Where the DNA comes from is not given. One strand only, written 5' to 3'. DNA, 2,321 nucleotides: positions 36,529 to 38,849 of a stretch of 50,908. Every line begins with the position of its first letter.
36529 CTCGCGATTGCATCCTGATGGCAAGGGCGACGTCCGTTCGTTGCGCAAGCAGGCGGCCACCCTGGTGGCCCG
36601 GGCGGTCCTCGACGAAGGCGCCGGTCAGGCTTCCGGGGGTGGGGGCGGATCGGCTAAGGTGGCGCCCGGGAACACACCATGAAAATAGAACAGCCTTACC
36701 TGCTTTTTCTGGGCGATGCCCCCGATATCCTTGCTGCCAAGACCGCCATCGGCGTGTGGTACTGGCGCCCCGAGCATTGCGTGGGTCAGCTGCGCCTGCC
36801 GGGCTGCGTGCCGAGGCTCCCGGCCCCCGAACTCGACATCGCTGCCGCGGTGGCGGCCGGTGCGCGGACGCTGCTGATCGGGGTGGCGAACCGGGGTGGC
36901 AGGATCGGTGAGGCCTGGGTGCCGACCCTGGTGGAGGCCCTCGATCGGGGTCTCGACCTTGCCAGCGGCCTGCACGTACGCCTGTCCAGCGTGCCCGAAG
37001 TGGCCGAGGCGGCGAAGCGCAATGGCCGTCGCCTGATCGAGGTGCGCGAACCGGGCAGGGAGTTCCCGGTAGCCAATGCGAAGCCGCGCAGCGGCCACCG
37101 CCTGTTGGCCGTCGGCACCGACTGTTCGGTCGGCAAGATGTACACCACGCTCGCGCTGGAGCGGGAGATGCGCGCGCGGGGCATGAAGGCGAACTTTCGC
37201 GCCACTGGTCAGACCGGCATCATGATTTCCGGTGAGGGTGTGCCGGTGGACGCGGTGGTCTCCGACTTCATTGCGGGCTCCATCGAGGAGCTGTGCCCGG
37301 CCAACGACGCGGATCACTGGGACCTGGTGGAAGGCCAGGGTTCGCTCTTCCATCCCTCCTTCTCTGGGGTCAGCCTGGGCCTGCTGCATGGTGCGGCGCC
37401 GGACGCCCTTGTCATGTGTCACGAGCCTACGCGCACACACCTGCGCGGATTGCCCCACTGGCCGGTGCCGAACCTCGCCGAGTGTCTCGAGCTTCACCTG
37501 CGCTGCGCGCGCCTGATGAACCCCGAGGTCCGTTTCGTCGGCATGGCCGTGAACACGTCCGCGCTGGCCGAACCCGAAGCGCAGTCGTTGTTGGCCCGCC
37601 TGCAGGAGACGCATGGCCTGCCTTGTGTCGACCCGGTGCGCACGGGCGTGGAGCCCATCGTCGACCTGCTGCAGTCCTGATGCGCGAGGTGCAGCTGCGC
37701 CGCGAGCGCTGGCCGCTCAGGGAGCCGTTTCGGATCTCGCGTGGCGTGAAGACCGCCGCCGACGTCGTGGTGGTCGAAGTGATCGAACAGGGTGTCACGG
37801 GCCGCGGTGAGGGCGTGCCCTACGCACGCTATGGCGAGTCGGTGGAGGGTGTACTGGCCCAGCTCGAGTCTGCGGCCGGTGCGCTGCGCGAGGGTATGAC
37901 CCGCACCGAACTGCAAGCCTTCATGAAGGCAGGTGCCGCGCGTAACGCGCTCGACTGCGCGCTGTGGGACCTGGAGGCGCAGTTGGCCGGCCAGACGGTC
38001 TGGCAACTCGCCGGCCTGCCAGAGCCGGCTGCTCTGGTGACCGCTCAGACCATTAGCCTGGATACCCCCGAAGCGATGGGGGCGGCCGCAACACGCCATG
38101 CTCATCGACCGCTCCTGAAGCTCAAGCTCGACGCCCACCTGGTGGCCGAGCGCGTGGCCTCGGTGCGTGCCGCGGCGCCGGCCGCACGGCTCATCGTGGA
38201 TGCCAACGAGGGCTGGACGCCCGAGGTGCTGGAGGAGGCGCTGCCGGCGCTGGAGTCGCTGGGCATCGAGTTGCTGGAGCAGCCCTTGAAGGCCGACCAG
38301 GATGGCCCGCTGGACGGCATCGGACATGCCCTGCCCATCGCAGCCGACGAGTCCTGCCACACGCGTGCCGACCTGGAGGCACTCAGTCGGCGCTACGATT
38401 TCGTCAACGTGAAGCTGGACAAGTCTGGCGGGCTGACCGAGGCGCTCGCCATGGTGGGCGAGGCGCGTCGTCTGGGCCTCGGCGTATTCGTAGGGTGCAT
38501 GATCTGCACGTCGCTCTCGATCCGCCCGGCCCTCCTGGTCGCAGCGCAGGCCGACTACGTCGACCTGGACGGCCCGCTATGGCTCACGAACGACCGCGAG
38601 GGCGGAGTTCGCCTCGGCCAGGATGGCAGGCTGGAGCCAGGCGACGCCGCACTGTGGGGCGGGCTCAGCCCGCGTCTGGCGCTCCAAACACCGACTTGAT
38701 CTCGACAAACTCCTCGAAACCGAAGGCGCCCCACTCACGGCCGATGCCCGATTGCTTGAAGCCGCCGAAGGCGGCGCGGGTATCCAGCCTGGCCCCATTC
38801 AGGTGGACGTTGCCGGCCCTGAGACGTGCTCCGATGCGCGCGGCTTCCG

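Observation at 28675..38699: Muropeptide/MurNAc scavenging locus: TonB receptor and SSS transporter coupled to nagA, a MurK-like kinase, murQ, a serine hydrolase, DUF1611 and L-Ala-D/L-Glu epimerase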

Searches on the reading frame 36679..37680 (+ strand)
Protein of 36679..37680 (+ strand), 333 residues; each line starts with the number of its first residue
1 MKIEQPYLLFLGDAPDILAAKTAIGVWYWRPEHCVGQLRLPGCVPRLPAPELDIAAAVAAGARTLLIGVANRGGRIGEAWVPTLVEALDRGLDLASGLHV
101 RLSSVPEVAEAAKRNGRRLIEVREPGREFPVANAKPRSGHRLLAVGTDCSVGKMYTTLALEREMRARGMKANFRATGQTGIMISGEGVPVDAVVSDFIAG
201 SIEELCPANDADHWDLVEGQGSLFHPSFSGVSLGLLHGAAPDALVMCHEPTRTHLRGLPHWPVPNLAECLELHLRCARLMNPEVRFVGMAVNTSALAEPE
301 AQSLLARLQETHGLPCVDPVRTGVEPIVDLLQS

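Call 4: search_protein_families(library=pfam, proteins=[window:36679-37680:+])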
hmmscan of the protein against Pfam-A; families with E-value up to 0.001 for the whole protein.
window:36679-37680:+ (333 aa): 2 families
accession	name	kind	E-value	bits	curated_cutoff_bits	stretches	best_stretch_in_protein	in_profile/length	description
PF07755.17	DUF1611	-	5.2e-77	258.3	25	1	131-328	2-201/201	Domain of unknown function (DUF1611_C) P-loop domain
PF17396.8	DUF1611_N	-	1.7e-22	80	22.6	1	52-125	21-95/95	Domain of unknown function (DUF1611_N) Rossmann-like domain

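Call 5: search_protein_families(library=ncbifam, proteins=[window:36679-37680:+])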
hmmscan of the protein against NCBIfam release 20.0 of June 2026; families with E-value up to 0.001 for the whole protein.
window:36679-37680:+ (333 aa): 1 family
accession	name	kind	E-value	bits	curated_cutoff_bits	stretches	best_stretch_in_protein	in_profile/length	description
NF041892.1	DgcN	equivalog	1.1e-155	517.6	480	1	6-331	1-326/326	N-acetyltransferase DgcN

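Call 31: find_related_loci(query=window:36679-37680:+, collection=genome_contigs, flank=10000)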
Query window:36679-37680:+ (333 aa) in genome_contigs; peptide patterns used: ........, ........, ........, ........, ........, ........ (x = any residue, [..] = any of these).
600 stretches matched a pattern (row limit reached: there are more); 595 encode a relative of the query (tblastn E <= 1e-3); the best 80 are kept; 80 distinct loci.
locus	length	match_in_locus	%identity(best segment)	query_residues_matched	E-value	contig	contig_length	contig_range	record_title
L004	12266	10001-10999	92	1-333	0e+0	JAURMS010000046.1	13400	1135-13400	MAG: Gammaproteobacteria bacterium isolate SFB_Oligo_Co_42 k141_403276, whole genome shotgun sequence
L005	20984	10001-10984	73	1-329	5e-160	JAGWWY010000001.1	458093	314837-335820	MAG: Gammaproteobacteria bacterium isolate REEB454 contig-150_0, whole genome shotgun sequence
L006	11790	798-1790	66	1-331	1e-144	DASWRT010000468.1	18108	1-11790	MAG TPA_asm: Stellaceae bacterium isolate SMAG_U3529 k141_1960179, whole genome shotgun sequence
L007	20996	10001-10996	62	1-332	8e-143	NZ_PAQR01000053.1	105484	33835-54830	MAG: Thalassospira sp. isolate SP131 MHASMcontig_2874311, whole genome shotgun sequence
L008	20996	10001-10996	62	1-332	1e-142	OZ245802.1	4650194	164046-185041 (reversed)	MAG: Thalassospira sp. isolate d70dfebd-0815-484f-9a72-812bc150d714 genome assembly, chromosome: 1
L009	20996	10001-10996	62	1-332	4e-142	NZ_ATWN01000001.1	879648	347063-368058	Thalassospira lucentensis MCCC 1A00383 = DSM 14000 K355DRAFT_scaffold00001.1_C, whole genome shotgun sequence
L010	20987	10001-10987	65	1-329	8e-141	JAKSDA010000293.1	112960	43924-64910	MAG: Proteobacteria bacterium isolate MAG.37 k141_10307901, whole genome shotgun sequence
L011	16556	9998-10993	61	1-332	2e-140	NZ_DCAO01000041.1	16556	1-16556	MAG: Thalassospira sp. UBA1131 UBA1131_contig_11417, whole genome shotgun sequence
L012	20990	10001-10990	61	2-331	7e-140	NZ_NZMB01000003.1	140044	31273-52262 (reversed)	MAG: Sneathiella sp. isolate IN21 8085, whole genome shotgun sequence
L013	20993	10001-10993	63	1-331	1e-139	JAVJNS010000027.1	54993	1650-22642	MAG: Kiloniellaceae bacterium isolate A1-SPW-04 k141_9484, whole genome shotgun sequence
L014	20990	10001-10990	63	3-332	1e-139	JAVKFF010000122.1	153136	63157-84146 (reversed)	MAG: Azospirillaceae bacterium isolate G2-EDA-09 k141_4444, whole genome shotgun sequence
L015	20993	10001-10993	60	2-332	7e-140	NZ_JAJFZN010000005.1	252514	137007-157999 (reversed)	Sneathiella sp. HT1-7 HT1-7_5, whole genome shotgun sequence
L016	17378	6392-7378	67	3-331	2e-138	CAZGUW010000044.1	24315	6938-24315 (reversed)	MAG TPA_asm: uncultured Geminicoccaceae bacterium isolate SRP334346_co1_7 genome assembly, contig: NODE_1919_length_2431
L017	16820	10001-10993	62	1-331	2e-138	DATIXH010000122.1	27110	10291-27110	MAG TPA_asm: Candidatus Acidoferrum sp. isolate SMAG_U15244 k141_4980307, whole genome shotgun sequence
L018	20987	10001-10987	63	1-329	2e-138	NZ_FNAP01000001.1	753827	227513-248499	Rhodospira trueperi strain ATCC 700224, whole genome shotgun sequence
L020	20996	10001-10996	61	1-332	3e-138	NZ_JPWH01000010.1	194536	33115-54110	Thalassospira profundimaris strain S25-3-2 contig10, whole genome shotgun sequence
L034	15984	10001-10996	60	1-332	2e-136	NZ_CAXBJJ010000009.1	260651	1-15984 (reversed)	MAG: uncultured Thalassospira sp. isolate ERR2762162_binner123_Refined_19 ERZ3421795.42, whole genome shotgun sequence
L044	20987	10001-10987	61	3-331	3e-134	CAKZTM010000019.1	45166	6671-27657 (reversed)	MAG: uncultured Rhodobacteraceae bacterium isolate L3_Bin_MAXBIN__035_sub_1 genome assembly, contig: c_000000591180, who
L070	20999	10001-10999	58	1-333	4e-131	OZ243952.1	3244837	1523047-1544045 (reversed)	MAG: Arenicellales bacterium isolate fb6db215-cce2-4ab8-810b-2160e42eb6f5 genome assembly, chromosome: 1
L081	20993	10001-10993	57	1-331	1e-129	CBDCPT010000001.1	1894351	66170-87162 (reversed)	MAG: Arenicellales bacterium isolate fadde0ce-b209-473f-868c-ec93306c25c8 genome assembly, contig: contig_1, whole genom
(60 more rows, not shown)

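Call 57: search_protein_families(library=pfam, proteins=[L005:77-1267:+, L005:1352-4363:+, L005:4281-6824:+, L005:6746-7612:+, L005:7609-9105:+, L005:9102-10004:+, L005:11033-11635:+, L005:11632-12690:+, L005:12694-13713:-, L005:13812-15872:+], max_evalue=0.00001)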
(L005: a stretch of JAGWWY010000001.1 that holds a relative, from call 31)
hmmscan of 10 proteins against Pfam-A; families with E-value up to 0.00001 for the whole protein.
L005:77-1267:+ (396 aa): 2 families
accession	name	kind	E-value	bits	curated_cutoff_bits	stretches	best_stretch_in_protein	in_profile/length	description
PF02016.21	Peptidase_S66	-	3.6e-38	130.9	25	1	95-212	1-121/121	LD-carboxypeptidase N-terminal domain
PF17676.7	Peptidase_S66C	-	1.1e-37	129.7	23.7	1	265-381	1-120/120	LD-carboxypeptidase C-terminal domain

L005:1352-4363:+ (1003 aa): 2 families
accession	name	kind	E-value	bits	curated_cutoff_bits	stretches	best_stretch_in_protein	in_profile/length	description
PF25183.1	OMP_b-brl_4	-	1.5e-12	47.2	30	1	247-307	2-66/838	Outer membrane beta barrel domain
PF13620.12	CarboxypepD_reg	-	1.6e-09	38.4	32.3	1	41-119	2-80/82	Carboxypeptidase regulatory-like domain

L005:4281-6824:+ (847 aa): 3 families
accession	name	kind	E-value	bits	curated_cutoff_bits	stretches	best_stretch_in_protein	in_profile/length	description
PF07075.17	NamZ_N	-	1.2e-75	253.9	26.9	1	491-688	1-202/203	Exo-beta-N-acetylmuramidase NamZ, N-terminal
PF00144.29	Beta-lactamase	-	9e-73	245.7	27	1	85-423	1-321/329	Beta-lactamase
PF20732.2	NamZ_C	-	3e-45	155.1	25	1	693-840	2-152/152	Exo-beta-N-acetylmuramidase NamZ, C-terminal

L005:6746-7612:+ (288 aa): 1 family
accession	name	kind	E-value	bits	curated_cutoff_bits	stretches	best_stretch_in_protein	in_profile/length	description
PF05721.19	PhyH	-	5.1e-23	82.9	22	1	38-261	3-213/213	Phytanoyl-CoA dioxygenase (PhyH)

L005:7609-9105:+ (498 aa): 1 family
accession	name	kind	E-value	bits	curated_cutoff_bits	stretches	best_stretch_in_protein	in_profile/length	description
PF00474.23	SSF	-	3.4e-30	105.7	22.8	1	36-430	1-393/406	Sodium:solute symporter family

L005:9102-10004:+ (300 aa): 1 family
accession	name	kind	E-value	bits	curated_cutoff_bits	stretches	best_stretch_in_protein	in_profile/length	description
PF13354.11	Beta-lactamase2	-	4.5e-62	209.6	22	1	42-268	1-212/214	Beta-lactamase enzyme family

L005:11033-11635:+ (200 aa): 0 families

L005:11632-12690:+ (352 aa): 0 families

L005:12694-13713:- (339 aa): 1 family
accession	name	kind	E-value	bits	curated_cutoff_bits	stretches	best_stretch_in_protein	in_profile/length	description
PF02567.21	PhzC-PhzF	-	3.5e-62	210.9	27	1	47-333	1-280/281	Phenazine biosynthesis-like protein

L005:13812-15872:+ (686 aa): 3 families
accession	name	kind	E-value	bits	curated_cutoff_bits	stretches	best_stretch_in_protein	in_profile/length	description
PF00593.30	TonB_dep_Rec_b-barrel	-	1.8e-29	104.4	27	1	218-643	8-435/436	TonB dependent receptor-like, beta-barrel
PF07715.20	Plug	-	5.3e-15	56.3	23.9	1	53-158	3-106/107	TonB-dependent Receptor Plug Domain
PF14905.12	OMP_b-brl_3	-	6.3e-08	32.5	27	0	476-560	219-296/408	Outer membrane protein beta-barrel family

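Call 88: search_protein_families(library=pfam, proteins=[L044:11977-12831:+, L034:14854-15768:-, L081:7789-8913:-, L081:12052-13458:+, L070:13461-13967:+, L081:6055-7737:-, L020:12245-13501:+, L008:7065-8165:-, L011:5459-6661:-, L011:8367-9788:-], max_evalue=0.00001)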
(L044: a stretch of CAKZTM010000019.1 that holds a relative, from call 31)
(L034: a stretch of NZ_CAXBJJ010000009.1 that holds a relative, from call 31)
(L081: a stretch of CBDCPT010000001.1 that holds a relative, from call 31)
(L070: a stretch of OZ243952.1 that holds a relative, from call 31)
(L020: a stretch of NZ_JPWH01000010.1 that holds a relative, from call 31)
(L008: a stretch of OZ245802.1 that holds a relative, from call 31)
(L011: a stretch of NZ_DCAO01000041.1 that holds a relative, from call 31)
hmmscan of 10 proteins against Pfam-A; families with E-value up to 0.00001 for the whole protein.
L044:11977-12831:+ (284 aa): 1 family
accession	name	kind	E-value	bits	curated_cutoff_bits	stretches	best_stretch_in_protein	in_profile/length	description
PF01063.24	Aminotran_4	-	8.6e-48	163.5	28.5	1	31-254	1-223/223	Amino-transferase class IV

L034:14854-15768:- (304 aa): 1 family
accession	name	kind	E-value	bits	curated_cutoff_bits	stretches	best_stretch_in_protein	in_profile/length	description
PF05013.17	FGase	-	1e-73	248.6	28.9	1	40-270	2-219/219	N-formylglutamate amidohydrolase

L081:7789-8913:- (374 aa): 4 families
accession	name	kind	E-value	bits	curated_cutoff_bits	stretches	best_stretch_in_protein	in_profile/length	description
PF07478.18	Dala_Dala_lig_C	-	2.9e-73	246.2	24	1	157-358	5-204/204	D-ala D-ala ligase C-terminus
PF01820.27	Dala_Dala_lig_N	-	5.5e-34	117.7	34.6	1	12-136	1-121/121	D-ala D-ala ligase N-terminus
PF02222.28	ATP-grasp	-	1.6e-08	34.9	27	1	178-327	20-160/179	ATP-grasp domain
PF02786.22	CPSase_L_D2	-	3.9e-06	27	19.8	1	184-328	34-178/211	Carbamoyl-phosphate synthase L chain, ATP binding domain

L081:12052-13458:+ (468 aa): 1 family
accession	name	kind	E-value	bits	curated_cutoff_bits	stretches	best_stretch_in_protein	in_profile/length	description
PF01425.27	Amidase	-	1.5e-76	258.7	27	1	27-449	1-445/445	Amidase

L070:13461-13967:+ (168 aa): 2 families
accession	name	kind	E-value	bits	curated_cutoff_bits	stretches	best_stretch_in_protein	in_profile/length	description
PF13279.12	4HBT_2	-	4.4e-26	92.2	25.5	1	17-137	1-121/122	Thioesterase-like superfamily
PF03061.28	4HBT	-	5.1e-08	33.6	20.6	1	27-106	3-75/79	Thioesterase superfamily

L081:6055-7737:- (560 aa): 2 families
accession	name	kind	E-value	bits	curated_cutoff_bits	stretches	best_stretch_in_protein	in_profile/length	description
PF00732.25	GMC_oxred_N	-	3.7e-56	190.8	23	1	6-296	2-217/218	GMC oxidoreductase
PF05199.19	GMC_oxred_C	-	2.2e-40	138.9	24.6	1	387-520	1-139/139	GMC oxidoreductase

L020:12245-13501:+ (418 aa): 1 family
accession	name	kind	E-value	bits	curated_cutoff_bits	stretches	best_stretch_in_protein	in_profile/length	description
PF00990.26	GGDEF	-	4.3e-31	108.3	23.8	1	222-372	2-158/161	Diguanylate cyclase, GGDEF domain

L008:7065-8165:- (366 aa): 4 families
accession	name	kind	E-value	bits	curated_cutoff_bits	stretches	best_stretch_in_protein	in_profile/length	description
PF13416.11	SBP_bac_8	-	3.2e-34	119.4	27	1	41-319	2-267/279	Bacterial extracellular solute-binding protein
PF01547.30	SBP_bac_1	-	7e-20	72.7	26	1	39-300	15-305/307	Bacterial extracellular solute-binding protein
PF13343.11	SBP_bac_6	-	4.9e-18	65.9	24.6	1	86-312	22-219/245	Bacterial extracellular solute-binding protein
PF13531.11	SBP_bac_11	-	6.1e-07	29.9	25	1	39-299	14-216/227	Bacterial extracellular solute-binding protein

L011:5459-6661:- (400 aa): 2 families
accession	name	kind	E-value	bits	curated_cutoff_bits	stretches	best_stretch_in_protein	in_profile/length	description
PF00005.33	ABC_tran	-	1e-36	127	25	1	58-199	2-136/137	ABC transporter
PF08402.16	TOBE_2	-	3e-18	66.1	21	1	317-398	1-76/76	TOBE domain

L011:8367-9788:- (473 aa): 1 family
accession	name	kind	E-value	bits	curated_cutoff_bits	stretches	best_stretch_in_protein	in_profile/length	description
PF00120.29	Gln-synt_C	-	1.1e-89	301.3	24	1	134-467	2-342/344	Glutamine synthetase, catalytic domain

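Call 99: search_solved_structures(query=window:36679-37680:+, max_evalue=0.001)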
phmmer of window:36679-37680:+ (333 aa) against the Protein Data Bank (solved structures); distinct sequences matched with E-value up to 0.001: 3.
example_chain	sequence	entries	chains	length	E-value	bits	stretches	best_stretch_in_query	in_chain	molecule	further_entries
7xrj_A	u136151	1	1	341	1.2e-126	425.4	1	3-331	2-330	Putative NAD-dependent epimerase/dehydratase family protein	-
2obn_A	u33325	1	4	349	5.3e-49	170.2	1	33-331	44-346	Hypothetical protein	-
2g0t_A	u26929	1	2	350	4e-41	144.3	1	54-263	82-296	conserved hypothetical protein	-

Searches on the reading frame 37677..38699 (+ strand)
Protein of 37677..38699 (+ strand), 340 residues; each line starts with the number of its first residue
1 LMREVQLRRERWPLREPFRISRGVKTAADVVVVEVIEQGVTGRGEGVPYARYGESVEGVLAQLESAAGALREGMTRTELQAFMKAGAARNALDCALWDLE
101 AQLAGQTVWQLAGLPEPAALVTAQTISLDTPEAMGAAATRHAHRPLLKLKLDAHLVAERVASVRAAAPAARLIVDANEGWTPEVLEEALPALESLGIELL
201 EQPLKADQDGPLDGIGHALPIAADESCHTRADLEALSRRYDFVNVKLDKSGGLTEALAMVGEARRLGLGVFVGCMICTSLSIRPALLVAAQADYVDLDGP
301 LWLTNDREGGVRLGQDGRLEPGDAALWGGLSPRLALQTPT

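Call 4: search_protein_families(library=pfam, proteins=[window:37677-38699:+])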
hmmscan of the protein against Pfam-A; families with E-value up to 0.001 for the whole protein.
window:37677-38699:+ (340 aa): 2 families
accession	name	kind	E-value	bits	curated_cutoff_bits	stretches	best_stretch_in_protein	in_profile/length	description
PF13378.12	MR_MLE_C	-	4.8e-24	85.7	29.4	1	147-291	18-170/219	Enolase C-terminal domain-like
PF02746.21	MR_MLE_N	-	1.5e-18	67.5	22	1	2-113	1-117/117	Mandelate racemase / muconate lactonizing enzyme, N-terminal domain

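Call 5: search_protein_families(library=ncbifam, proteins=[window:37677-38699:+])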
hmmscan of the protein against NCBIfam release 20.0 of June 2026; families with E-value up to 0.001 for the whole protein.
window:37677-38699:+ (340 aa): 14 families
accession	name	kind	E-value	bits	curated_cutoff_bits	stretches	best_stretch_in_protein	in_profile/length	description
NF042940.1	racemase_DgcA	equivalog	4.3e-139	463.2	400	1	6-328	2-323/323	N-acetyl-D-Glu racemase DgcA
NF011708.0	PRK15129.1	equivalog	2.3e-110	368.6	343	1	2-313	1-314/321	L-Ala-D/L-Glu epimerase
NF041118.1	A_G_epim_Thtga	equivalog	6.9e-30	104.3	500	1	3-308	4-328/341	L-Ala-D/L-Glu epimerase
TIGR02534.1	mucon_cyclo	subfamily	1e-20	74.2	334.95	1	13-290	12-312/368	muconate/chloromuconate family cycloisomerase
TIGR01928.1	menC_lowGC_arch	equivalog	7.6e-17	61.3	200.65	1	11-290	4-298/325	o-succinylbenzoate synthase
TIGR01927.1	menC_gam_Gplu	equivalog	4.1e-14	52.6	130.55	1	13-292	6-282/307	o-succinylbenzoate synthase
NF043002.1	HProlDhtase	equivalog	3.9e-12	45.7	500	1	30-259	35-278/366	cis-3-hydroxy-L-proline dehydratase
NF002782.0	PRK02901.1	equivalog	3.2e-10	39.5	288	1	157-293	121-259/328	o-succinylbenzoate synthase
NF002739.0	PRK02714.1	equivalog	3.2e-07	30.1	259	1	6-238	6-237/320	o-succinylbenzoate synthase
NF047820.1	TalGalacDh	equivalog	4.2e-07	29.2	500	1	88-265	107-296/371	L-talarate/galactarate dehydratase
NF040866.1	AraD_Arch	equivalog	6.3e-06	25.4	650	1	147-271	167-299/372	arabinonate dehydratase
NF010624.0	PRK14017.1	equivalog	7e-06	25.4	311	1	88-264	82-276/382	galactonate dehydratase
NF003473.0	PRK05105.1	equivalog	2e-05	23.8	236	1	31-284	32-282/331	o-succinylbenzoate synthase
NF043051.1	ManoateDhtManD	equivalog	0.00066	18.6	550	0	87-113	84-110/403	D-mannonate dehydratase ManD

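Call 100: search_solved_structures(query=window:37680-38699:+, max_evalue=1e-30)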
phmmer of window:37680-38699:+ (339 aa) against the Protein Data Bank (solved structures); distinct sequences matched with E-value up to 1e-30: 3.
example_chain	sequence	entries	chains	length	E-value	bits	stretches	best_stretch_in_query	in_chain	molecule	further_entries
1jpd_X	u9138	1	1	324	2.3e-95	322.8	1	1-310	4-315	L-Ala-D/L-Glu Epimerase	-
4gfi_A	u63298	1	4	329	6.2e-89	301.6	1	3-327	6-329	Mandelate racemase/muconate lactonizing enzyme family protein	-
3iji_A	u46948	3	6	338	7.2e-35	124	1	12-313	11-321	Muconate cycloisomerase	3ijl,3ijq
